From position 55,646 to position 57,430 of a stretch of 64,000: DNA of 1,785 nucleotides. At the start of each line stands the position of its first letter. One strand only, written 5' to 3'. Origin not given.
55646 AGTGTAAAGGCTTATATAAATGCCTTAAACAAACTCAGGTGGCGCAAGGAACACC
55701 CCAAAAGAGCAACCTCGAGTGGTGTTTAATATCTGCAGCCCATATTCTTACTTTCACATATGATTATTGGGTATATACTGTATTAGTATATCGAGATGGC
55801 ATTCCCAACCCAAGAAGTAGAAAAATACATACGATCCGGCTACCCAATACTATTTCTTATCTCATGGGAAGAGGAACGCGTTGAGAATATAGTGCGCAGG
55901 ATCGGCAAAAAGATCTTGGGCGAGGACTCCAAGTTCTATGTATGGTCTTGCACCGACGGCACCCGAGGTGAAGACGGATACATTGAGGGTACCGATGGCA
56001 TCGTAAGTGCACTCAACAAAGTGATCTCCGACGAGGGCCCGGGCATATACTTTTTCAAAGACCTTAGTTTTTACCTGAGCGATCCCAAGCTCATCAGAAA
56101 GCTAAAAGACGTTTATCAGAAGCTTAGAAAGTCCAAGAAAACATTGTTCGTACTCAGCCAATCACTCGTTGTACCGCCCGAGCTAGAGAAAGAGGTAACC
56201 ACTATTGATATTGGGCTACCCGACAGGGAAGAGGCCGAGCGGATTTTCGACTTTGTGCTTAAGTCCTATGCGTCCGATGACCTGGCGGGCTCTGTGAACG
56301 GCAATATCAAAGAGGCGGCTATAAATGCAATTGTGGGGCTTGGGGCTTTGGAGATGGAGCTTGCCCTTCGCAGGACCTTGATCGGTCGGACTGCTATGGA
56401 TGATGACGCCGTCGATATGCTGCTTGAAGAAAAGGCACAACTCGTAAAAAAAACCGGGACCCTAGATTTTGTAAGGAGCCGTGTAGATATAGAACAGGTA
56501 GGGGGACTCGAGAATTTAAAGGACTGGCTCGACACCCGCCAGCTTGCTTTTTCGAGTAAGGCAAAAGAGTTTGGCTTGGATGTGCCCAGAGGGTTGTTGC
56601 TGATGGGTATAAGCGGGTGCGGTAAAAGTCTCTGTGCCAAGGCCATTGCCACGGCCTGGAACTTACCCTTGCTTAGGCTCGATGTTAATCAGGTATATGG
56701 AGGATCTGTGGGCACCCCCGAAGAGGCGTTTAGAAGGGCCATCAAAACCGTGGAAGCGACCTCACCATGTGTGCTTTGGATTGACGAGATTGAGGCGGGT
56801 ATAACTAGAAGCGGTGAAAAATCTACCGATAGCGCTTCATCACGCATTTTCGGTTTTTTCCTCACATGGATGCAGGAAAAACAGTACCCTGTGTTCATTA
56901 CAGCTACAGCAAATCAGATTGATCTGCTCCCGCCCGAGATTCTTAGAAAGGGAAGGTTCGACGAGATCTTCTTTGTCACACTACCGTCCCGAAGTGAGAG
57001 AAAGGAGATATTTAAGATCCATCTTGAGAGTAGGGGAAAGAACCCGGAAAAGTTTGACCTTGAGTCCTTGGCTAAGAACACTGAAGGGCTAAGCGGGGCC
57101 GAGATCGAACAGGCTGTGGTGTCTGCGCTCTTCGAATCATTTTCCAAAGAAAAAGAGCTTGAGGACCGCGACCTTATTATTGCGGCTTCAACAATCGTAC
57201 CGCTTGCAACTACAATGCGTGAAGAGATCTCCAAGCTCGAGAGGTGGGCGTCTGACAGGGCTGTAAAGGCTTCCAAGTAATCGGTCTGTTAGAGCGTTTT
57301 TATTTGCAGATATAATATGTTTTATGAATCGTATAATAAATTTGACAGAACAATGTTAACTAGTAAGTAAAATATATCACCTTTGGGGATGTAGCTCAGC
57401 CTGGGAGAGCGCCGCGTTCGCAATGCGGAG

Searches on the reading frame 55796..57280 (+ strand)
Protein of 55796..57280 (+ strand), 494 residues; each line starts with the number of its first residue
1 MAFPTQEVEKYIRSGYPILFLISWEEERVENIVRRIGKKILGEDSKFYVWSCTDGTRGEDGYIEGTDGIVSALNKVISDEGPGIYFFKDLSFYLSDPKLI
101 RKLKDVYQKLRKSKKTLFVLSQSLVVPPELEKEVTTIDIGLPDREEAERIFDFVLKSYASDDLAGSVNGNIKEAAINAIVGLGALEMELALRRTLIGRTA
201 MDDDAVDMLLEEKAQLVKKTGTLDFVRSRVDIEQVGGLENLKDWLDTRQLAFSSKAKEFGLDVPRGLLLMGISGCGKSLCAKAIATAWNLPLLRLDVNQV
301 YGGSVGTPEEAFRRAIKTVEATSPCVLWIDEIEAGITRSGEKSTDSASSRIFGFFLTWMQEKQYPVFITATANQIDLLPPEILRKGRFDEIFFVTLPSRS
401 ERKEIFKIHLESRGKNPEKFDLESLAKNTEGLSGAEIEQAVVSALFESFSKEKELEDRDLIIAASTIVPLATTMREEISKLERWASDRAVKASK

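Call 7: search_protein_families(library=pfam, max_evalue=1, proteins=[window:55796-57280:+])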
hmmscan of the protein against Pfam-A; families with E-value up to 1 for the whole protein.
window:55796-57280:+ (494 aa): 8 families
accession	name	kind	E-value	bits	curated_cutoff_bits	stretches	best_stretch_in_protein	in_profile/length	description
PF00004.35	AAA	-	1.7e-28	100.1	21.2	1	267-395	1-130/131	ATPase family associated with various cellular activities (AAA)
PF17862.7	AAA_lid_3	-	1.2e-06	28.3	27.2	1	420-454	2-36/45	AAA+ lid domain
PF13401.12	AAA_22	-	0.012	16.4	27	0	267-286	8-27/130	AAA domain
PF05673.19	DUF815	-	0.017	14.7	23.8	1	229-295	24-84/249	Protein of unknown function (DUF815)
PF13191.12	AAA_16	-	0.035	15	32.6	1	264-352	24-117/167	AAA ATPase domain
PF00045.24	Hemopexin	-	0.12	12.7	21.3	1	84-113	12-38/45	Hemopexin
PF00910.28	RNA_helicase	-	0.17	12.8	21.5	1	268-302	2-36/105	RNA helicase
PF00005.33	ABC_tran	-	0.23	12.5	25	1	267-286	14-33/137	ABC transporter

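Call 8: search_protein_families(library=padloc, max_evalue=1, proteins=[window:55796-57280:+])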
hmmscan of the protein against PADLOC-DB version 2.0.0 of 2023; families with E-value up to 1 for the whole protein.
window:55796-57280:+ (494 aa): 6 families
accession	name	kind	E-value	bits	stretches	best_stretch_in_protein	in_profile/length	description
PDLC02196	IetA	-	1.5e-22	78.6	1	254-482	112-341/374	-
PDLC02195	IetA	-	2.2e-14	51.6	1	254-447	127-315/395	-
PDLC04232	IetA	-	3.3e-13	47.8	1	258-442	110-290/330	-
PDLC04231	IetA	-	6.2e-09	34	1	265-385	118-237/262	-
PDLC00914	TRIP13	-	1.7e-05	22.5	1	241-469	49-294/302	TRIP13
PDLC04140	mad8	-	0.01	13.4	1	66-125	175-235/314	mads_8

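Call 9: find_encoding_contigs(protein=window:55796-57280:+, flank=10000, max_places=10)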
Protein window:55796-57280:+ (494 aa): no gene with exactly this product is on record in the collection.

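Call 11: find_related_loci(query=window:55796-57280:+, collection=genome_contigs, flank=10000)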
Query window:55796-57280:+ (494 aa) in genome_contigs; peptide patterns used: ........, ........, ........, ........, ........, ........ (x = any residue, [..] = any of these).
401 stretches matched a pattern; 23 encode a relative of the query (tblastn E <= 1e-3); 22 distinct loci.
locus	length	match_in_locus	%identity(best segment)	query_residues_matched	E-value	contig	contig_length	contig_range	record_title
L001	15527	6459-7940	73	1-494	0e+0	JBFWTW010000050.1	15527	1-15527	MAG: Candidatus Dadabacteria bacterium isolate CA_2019_TPBF_56 NODE_16805_length_15527_cov_4.718636_TPBF, whole genome s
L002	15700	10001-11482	73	1-494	0e+0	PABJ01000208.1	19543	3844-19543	MAG: Ectothiorhodospiraceae bacterium isolate NAT122 106474, whole genome shotgun sequence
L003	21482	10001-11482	74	1-494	0e+0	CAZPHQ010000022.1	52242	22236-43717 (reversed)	MAG TPA_asm: uncultured Spirochaetia bacterium isolate SRP077602_co3_46 genome assembly, contig: NODE_511_length_52242_c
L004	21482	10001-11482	73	1-494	0e+0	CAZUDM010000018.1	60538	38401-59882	MAG TPA_asm: uncultured Spirochaetia bacterium isolate binchicken_co179_138 genome assembly, contig: NODE_1634_length_60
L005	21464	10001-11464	72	1-494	0e+0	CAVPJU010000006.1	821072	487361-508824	MAG: uncultured bacterium isolate MFD10007.bin.1.169 genome assembly, contig: contig_5057, whole genome shotgun sequence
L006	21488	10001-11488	66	1-494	0e+0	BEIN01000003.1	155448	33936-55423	Bacterium HR37 DNA, contig: NODE_45_3, isolate: HRbin37, whole genome shotgun sequence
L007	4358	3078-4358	71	1-427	0e+0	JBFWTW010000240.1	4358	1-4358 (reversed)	MAG: Candidatus Dadabacteria bacterium isolate CA_2019_TPBF_56 NODE_76399_length_4358_cov_2.244623_TPBF, whole genome sh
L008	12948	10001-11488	62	1-494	0e+0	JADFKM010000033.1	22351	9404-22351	MAG: Candidatus Dadabacteria bacterium isolate B48T1B5 B48T1B5_NODE1942, whole genome shotgun sequence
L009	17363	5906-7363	46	6-493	9e-144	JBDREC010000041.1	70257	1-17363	MAG: Pseudomonadota bacterium isolate MEGAHIT-group-1.295 k141_13489688, whole genome shotgun sequence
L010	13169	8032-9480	46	6-494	2e-137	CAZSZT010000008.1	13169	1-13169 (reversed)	MAG TPA_asm: uncultured Bacteriovoracaceae bacterium isolate binchicken_co277_85 genome assembly, contig: NODE_5456_leng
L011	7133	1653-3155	43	4-493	2e-131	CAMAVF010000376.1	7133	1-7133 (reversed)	MAG: Planctomicrobium piriforme isolate LH-05nov19-189 genome assembly, contig: LH-05nov19-C27601, whole genome shotgun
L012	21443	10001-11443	42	10-494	5e-120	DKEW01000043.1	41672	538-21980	MAG TPA_asm: Pelobacter sp. UBA6812 UBA6812_contig_1720, whole genome shotgun sequence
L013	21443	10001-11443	41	10-494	1e-116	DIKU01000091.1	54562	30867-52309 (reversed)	MAG TPA_asm: Pelobacter sp. UBA5610 UBA5610_contig_9358, whole genome shotgun sequence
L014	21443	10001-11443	43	10-494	3e-123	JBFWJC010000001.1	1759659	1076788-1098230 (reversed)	MAG: Pedobacter sp. isolate CA_2019_NHSR_12 NODE_1_length_1759659_cov_28.674892_NHSR, whole genome shotgun sequence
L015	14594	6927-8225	41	1-425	9e-109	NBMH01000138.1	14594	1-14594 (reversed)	MAG: Anaerolineaceae bacterium 4572_78 ex4572_78_scaffold_12044, whole genome shotgun sequence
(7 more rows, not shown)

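Call 35: find_related_loci(query=window:55796-57280:+, collection=metagenome_contigs, flank=10000)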
Query window:55796-57280:+ (494 aa) in metagenome_contigs; peptide patterns used: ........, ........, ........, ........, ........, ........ (x = any residue, [..] = any of these).
504 stretches matched a pattern; 21 encode a relative of the query (tblastn E <= 1e-3); 21 distinct loci.
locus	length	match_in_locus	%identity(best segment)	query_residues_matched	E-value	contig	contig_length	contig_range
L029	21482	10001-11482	73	1-494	0e+0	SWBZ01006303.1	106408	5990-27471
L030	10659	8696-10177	73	1-494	0e+0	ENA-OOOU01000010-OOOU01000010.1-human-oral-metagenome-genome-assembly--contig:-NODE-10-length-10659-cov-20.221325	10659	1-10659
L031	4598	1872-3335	73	1-494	0e+0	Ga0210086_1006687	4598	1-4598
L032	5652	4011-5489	73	1-494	0e+0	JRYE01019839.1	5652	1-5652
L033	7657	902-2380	69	1-494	0e+0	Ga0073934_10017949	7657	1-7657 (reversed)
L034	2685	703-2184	69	1-494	0e+0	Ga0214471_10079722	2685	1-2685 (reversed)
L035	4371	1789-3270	67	1-494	0e+0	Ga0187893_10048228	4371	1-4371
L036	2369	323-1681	66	1-494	0e+0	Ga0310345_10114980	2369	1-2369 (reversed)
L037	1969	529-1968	69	1-480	0e+0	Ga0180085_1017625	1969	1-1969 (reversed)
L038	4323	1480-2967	65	1-494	0e+0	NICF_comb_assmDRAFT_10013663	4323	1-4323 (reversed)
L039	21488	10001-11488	65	1-494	0e+0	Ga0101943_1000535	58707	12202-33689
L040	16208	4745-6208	73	1-494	0e+0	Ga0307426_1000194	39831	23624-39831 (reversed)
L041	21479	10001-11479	60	1-494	0e+0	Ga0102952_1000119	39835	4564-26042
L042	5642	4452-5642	70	1-403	0e+0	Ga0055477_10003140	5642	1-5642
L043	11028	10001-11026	62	1-343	6e-147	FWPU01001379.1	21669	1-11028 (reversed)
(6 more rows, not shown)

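Call 50: search_protein_families(library=pfam, max_evalue=0.01, proteins=[L039:11751-12833:+, L039:12981-13652:+, L039:13645-14835:-, L039:14817-17099:-, L029:16781-18388:-, L003:11861-12592:+, L003:12537-12827:+, L003:12996-13208:-, L003:13353-14315:-, L001:11599-12108:-])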
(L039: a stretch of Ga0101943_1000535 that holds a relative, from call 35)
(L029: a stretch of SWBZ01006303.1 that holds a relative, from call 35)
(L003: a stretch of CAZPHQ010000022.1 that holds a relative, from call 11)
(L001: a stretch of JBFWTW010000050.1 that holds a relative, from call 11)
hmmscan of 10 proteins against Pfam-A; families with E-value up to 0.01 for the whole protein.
L039:11751-12833:+ (360 aa): 6 families
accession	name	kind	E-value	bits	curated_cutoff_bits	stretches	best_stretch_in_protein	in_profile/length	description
PF00589.27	Phage_integrase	-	7e-35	120.8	27.1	1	166-333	2-169/172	Phage integrase family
PF13102.12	Phage_int_SAM_5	-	7.4e-12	45.9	22.3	1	61-152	1-94/98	Phage integrase SAM-like domain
PF24624.1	Int_N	-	1.4e-10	42.2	27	1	61-158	4-100/100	Phage integrase, N-terminal domain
PF13495.12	Phage_int_SAM_4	-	3.7e-05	24.5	27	1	76-142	13-80/85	Phage integrase, N-terminal SAM-like domain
PF14659.12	Phage_int_SAM_3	-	5.5e-05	23.7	22.6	1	61-112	1-53/58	Phage integrase, N-terminal SAM-like domain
PF02899.23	Phage_int_SAM_1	-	0.0018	18.9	22.3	0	70-137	5-76/83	Phage integrase, N-terminal SAM-like domain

L039:12981-13652:+ (223 aa): 1 family
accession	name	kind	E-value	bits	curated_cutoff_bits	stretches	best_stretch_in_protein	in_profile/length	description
PF02297.22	COX6B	-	0.0092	16.5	26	0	30-59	15-45/66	Cytochrome oxidase c subunit VIb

L039:13645-14835:- (396 aa): 0 families

L039:14817-17099:- (760 aa): 11 families
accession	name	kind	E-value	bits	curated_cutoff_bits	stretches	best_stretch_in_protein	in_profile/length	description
PF03175.18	DNA_pol_B_2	-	1.1e-18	67.9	25.8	1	204-507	122-404/468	DNA polymerase type B, organellar and viral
PF13384.12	HTH_23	-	8e-06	26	24.6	1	719-750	10-41/50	Homeodomain-like domain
PF13518.12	HTH_28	-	1.2e-05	25.8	25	1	718-751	4-37/52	Helix-turn-helix domain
PF02796.21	HTH_7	-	4.7e-05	23.9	23.8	1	709-746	1-41/45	Helix-turn-helix domain of resolvase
PF13936.12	HTH_38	-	9.3e-05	22.5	27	1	721-745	15-39/44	Helix-turn-helix domain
PF25787.1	HTH_SB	-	0.00029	21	43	1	716-748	12-44/53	Sleeping Beauty transposase HTH domain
PF01381.28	HTH_3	-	0.00031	21.2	23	1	724-748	7-31/55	Helix-turn-helix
PF13542.12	HTH_Tnp_ISL3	-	0.002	18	27.4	1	717-749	18-49/51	Helix-turn-helix domain of transposase family ISL3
PF04545.22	Sigma70_r4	-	0.0024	17.8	24.1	0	725-748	19-42/50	Sigma-70, region 4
PF12802.13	MarR_2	-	0.0035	17.9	27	1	722-748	14-42/61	MarR family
PF13560.12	HTH_31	-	0.0063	17.2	27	0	724-746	12-34/64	Helix-turn-helix domain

L029:16781-18388:- (535 aa): 1 family
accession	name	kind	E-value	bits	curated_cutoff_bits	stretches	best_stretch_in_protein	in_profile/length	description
PF13589.12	HATPase_c_3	-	1e-09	38.9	25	1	28-133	5-110/137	Histidine kinase-, DNA gyrase B-, and HSP90-like ATPase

L003:11861-12592:+ (243 aa): 4 families
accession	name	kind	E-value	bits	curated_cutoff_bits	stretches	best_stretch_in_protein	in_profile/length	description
PF00156.33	Pribosyltran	-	5.3e-07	29.5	26.3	1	155-201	86-132/158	Phosphoribosyl transferase domain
PF14681.12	UPRTase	-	0.00011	22.2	27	1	148-212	113-176/206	Uracil phosphoribosyltransferase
PF15609.12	PRTase_2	-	0.0021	18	28.8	1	151-213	114-177/188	Phosphoribosyl transferase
PF24390.1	PRTase-CE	-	0.0055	17.1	27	1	120-216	77-170/253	PRTase-CE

L003:12537-12827:+ (96 aa): 0 families

L003:12996-13208:- (70 aa): 1 family
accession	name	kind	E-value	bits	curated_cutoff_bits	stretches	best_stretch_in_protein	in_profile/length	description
PF12728.13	HTH_17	-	3.5e-07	30.8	27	1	33-63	20-50/51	Helix-turn-helix domain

L003:13353-14315:- (320 aa): 0 families

L001:11599-12108:- (169 aa): 2 families
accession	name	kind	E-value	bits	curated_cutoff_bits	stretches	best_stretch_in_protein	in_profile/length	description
PF00196.25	GerE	-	3.7e-05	23.7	23.5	1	106-155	3-52/57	Bacterial regulatory proteins, luxR family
PF08281.18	Sigma70_r4_2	-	8.2e-05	22.6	25.7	1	110-140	14-46/54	Sigma-70, region 4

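Call 53: search_protein_families(library=phrogs, max_evalue=0.1, proteins=[L039:12981-13652:+, L039:13645-14835:-, L039:14817-17099:-, L003:13353-14315:-, L029:16781-18388:-])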
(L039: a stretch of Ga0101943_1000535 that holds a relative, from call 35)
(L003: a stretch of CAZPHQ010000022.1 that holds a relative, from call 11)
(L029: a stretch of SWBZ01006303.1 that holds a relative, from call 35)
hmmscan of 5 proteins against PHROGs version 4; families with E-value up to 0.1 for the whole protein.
L039:12981-13652:+ (223 aa): 0 families

L039:13645-14835:- (396 aa): 1 family
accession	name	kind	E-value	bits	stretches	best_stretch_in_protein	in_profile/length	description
phrog_29852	-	unknown function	0.053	14.8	0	142-166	16-40/70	-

L039:14817-17099:- (760 aa): 20 families
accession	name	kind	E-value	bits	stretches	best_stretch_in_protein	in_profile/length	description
phrog_1907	-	DNA, RNA and nucleotide metabolism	2e-07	31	1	159-503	118-446/629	DNA polymerase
phrog_517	-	DNA, RNA and nucleotide metabolism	8.3e-06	27.7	1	720-750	95-125/128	HTH DNA binding protein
phrog_6223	-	transcription regulation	4.4e-05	24.5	1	721-747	9-38/73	transcriptional repressor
phrog_4151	-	DNA, RNA and nucleotide metabolism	0.00045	21.1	1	715-746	9-40/154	DNA binding protein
phrog_125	-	DNA, RNA and nucleotide metabolism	0.00069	20.2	1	708-751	157-204/254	DNA invertase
phrog_8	-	transcription regulation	0.0013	19.3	1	725-748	88-111/346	transcriptional regulator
phrog_6831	-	transcription regulation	0.0014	19.5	1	719-747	11-39/68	transcriptional regulator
phrog_664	-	DNA, RNA and nucleotide metabolism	0.0019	19.1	1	715-745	89-119/210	DNA binding protein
phrog_59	-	DNA, RNA and nucleotide metabolism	0.003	18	1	707-752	237-269/423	HNH endonuclease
phrog_1468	-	transcription regulation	0.0041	17.7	1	722-760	16-54/67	transcriptional repressor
phrog_351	-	transcription regulation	0.0051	16.4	1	718-750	682-718/928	RNA polymerase sigma factor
phrog_5536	-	unknown function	0.0072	17.1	1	716-747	11-42/172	-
phrog_3855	-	DNA, RNA and nucleotide metabolism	0.0089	17.4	1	707-748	60-101/115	HTH DNA binding protein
phrog_3282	-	transcription regulation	0.021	15.7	1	725-750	61-86/158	sigma factor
phrog_20467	-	DNA, RNA and nucleotide metabolism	0.03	15.2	1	720-747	72-99/112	HNH endonuclease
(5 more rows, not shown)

L003:13353-14315:- (320 aa): 0 families

L029:16781-18388:- (535 aa): 2 families
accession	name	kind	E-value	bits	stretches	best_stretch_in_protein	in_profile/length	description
phrog_6203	-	unknown function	2e-15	57.5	1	26-164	26-166/644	-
phrog_24466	-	unknown function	0.072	12.7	0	28-77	25-75/597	-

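Call 54: search_protein_families(library=ncbifam, max_evalue=0.1, proteins=[L006:12811-13746:+, L006:13743-14639:+, L029:16781-18388:-])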
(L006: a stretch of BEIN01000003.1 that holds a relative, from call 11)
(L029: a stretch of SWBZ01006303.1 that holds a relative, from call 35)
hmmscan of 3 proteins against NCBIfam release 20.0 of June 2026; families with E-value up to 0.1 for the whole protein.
L006:12811-13746:+ (311 aa): 10 families
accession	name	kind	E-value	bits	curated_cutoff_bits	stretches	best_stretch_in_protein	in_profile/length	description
TIGR01177.1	TIGR01177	hypoth_equivalog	2.4e-12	46.8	316.55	1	92-199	177-273/330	TIGR01177 family methyltransferase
NF008572.0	PRK11524.1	equivalog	1e-10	41.2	292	2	157-229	17-84/294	adenine-specific DNA-methyltransferase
NF050803.1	DnaMtaseCcrMCaul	equivalog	5.5e-09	35.4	830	1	90-140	198-248/350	adenine-specific DNA-methyltransferase CcrM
NF040721.1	Trm14_Arch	equivalog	8.1e-06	25.2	280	1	95-122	189-216/370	tRNA (guanine(6)-N2)-methyltransferase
NF010253.0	PRK13699.1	subfamily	4.2e-05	23.3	244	0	89-129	155-195/226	DNA methyltransferase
NF040538.1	methyl_ArsM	equivalog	0.0049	16.1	500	1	93-189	57-151/356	arsinothricin biosynthesis methyltransferase ArsM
TIGR03534.1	RF_mod_PrmC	equivalog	0.017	14.6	199.1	1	92-236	81-224/253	peptide chain release factor N(5)-glutamine methyltransferase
NF001790.0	PRK00517.3-3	equivalog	0.022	14.1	269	1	94-137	119-163/262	50S ribosomal protein L11 methyltransferase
NF011529.0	PRK14968.1-3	equivalog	0.031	13.7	162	1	94-137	29-74/198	putative methyltransferase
NF000222.1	FosX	equivalog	0.032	14.5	170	1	213-291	37-112/127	FosX/FosE/FosI family fosfomycin resistance hydrolase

L006:13743-14639:+ (298 aa): 0 families

L029:16781-18388:- (535 aa): 11 families
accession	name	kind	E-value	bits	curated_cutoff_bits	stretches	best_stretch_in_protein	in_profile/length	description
NF050001.1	restrict_BbrUII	equivalog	1.3e-18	66.9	550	1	27-164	22-168/659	BbrUII/HgiDII family restriction enzyme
NF010683.0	PRK14083.1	equivalog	4.7e-09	35.2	455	1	46-173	57-177/604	HSP90 family protein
NF047352.1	P_loop_sacsin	domain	4.4e-08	33.5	50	1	29-114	3-80/80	sacsin N-terminal ATP-binding-like domain-containing protein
NF000951.0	PRK00095.2-1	equivalog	1.2e-06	27.5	391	1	28-128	27-126/559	DNA mismatch repair endonuclease MutL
TIGR00585.2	mutl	equivalog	2.2e-05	23.6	180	1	28-73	23-69/555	DNA mismatch repair endonuclease MutL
NF000952.0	PRK00095.2-2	subfamily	3e-05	22.7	840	1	28-120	25-116/623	DNA mismatch repair endonuclease MutL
NF003555.1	PRK05218.1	equivalog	6.1e-05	21.7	371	1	39-174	55-185/614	molecular chaperone HtpG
NF000953.0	PRK00095.2-4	equivalog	0.003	16.5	693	1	28-73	25-71/611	DNA mismatch repair endonuclease MutL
NF041932.1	MzaB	equivalog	0.0053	15.2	850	1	24-117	10-102/480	MZA anti-phage system associated ATPase MzaB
NF000949.0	PRK00095.1-2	equivalog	0.0055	15.8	750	1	28-73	29-75/634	DNA mismatch repair endonuclease MutL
NF000950.0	PRK00095.1-3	equivalog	0.011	14.2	756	1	28-73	26-72/641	DNA mismatch repair endonuclease MutL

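Call 76: search_protein_families(library=pfam, max_evalue=0.01, proteins=[L006:12811-13746:+, L006:13743-14639:+, L006:11874-12500:-, L008:11707-12798:-, L001:12120-12857:-])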
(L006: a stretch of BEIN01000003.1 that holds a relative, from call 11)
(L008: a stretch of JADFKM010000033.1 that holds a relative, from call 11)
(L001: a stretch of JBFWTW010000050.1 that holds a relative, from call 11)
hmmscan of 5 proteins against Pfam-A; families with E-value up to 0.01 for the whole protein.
L006:12811-13746:+ (311 aa): 3 families
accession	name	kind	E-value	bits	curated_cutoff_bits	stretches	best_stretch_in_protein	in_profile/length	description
PF01555.25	N6_N4_Mtase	-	8.7e-28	98.2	26.7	2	41-132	122-216/221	DNA methylase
PF01170.24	UPF0020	-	3e-05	24.3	22.3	0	95-123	26-54/197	RMKL-like, methyltransferase domain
PF13847.12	Methyltransf_31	-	0.0031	17.6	27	0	97-229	3-109/145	Methyltransferase domain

L006:13743-14639:+ (298 aa): 2 families
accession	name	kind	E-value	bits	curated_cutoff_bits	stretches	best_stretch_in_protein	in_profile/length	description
PF04556.18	DpnII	-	5.2e-71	239.6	23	1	19-289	3-272/278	DpnII restriction endonuclease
PF00152.25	tRNA-synt_2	-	0.0018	17.8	25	1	101-272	108-205/308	tRNA synthetases class II (D, K and N)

L006:11874-12500:- (208 aa): 3 families
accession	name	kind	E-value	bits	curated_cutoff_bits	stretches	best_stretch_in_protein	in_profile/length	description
PF00589.27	Phage_integrase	-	6.8e-17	62.2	27.1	1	99-192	2-105/172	Phage integrase family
PF24624.1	Int_N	-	2.7e-05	25.3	27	1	41-91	49-100/100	Phage integrase, N-terminal domain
PF13102.12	Phage_int_SAM_5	-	0.00013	22.7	22.3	1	33-85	42-94/98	Phage integrase SAM-like domain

L008:11707-12798:- (363 aa): 6 families
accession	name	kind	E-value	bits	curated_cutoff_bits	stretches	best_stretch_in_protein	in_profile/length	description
PF00589.27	Phage_integrase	-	8.4e-34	117.3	27.1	1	176-334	3-169/172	Phage integrase family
PF24624.1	Int_N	-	3e-06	28.3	27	1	80-161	13-94/100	Phage integrase, N-terminal domain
PF13102.12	Phage_int_SAM_5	-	4.7e-05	24.1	22.3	1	70-150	2-84/98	Phage integrase SAM-like domain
PF13495.12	Phage_int_SAM_4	-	6.9e-05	23.6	27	1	88-147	17-77/85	Phage integrase, N-terminal SAM-like domain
PF02899.23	Phage_int_SAM_1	-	0.00067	20.3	22.3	1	76-148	3-79/83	Phage integrase, N-terminal SAM-like domain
PF13356.12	Arm-DNA-bind_3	-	0.0069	16.9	27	0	13-60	30-74/83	Arm DNA-binding domain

L001:12120-12857:- (245 aa): 4 families
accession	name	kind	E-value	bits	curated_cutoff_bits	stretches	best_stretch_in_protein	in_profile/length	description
PF01292.26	Ni_hydr_CYTB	-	1.1e-29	103.9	30.1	1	6-171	1-179/179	Prokaryotic cytochrome b561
PF14358.11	DUF4405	-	1.4e-06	29.2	26.7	1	106-151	4-63/66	Domain of unknown function (DUF4405)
PF06197.19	DUF998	-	0.002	18.2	30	1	96-206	64-156/184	Protein of unknown function (DUF998)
PF01794.25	Ferric_reduct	-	0.0061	17.1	28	1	104-196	4-92/121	Ferric reductase like transmembrane component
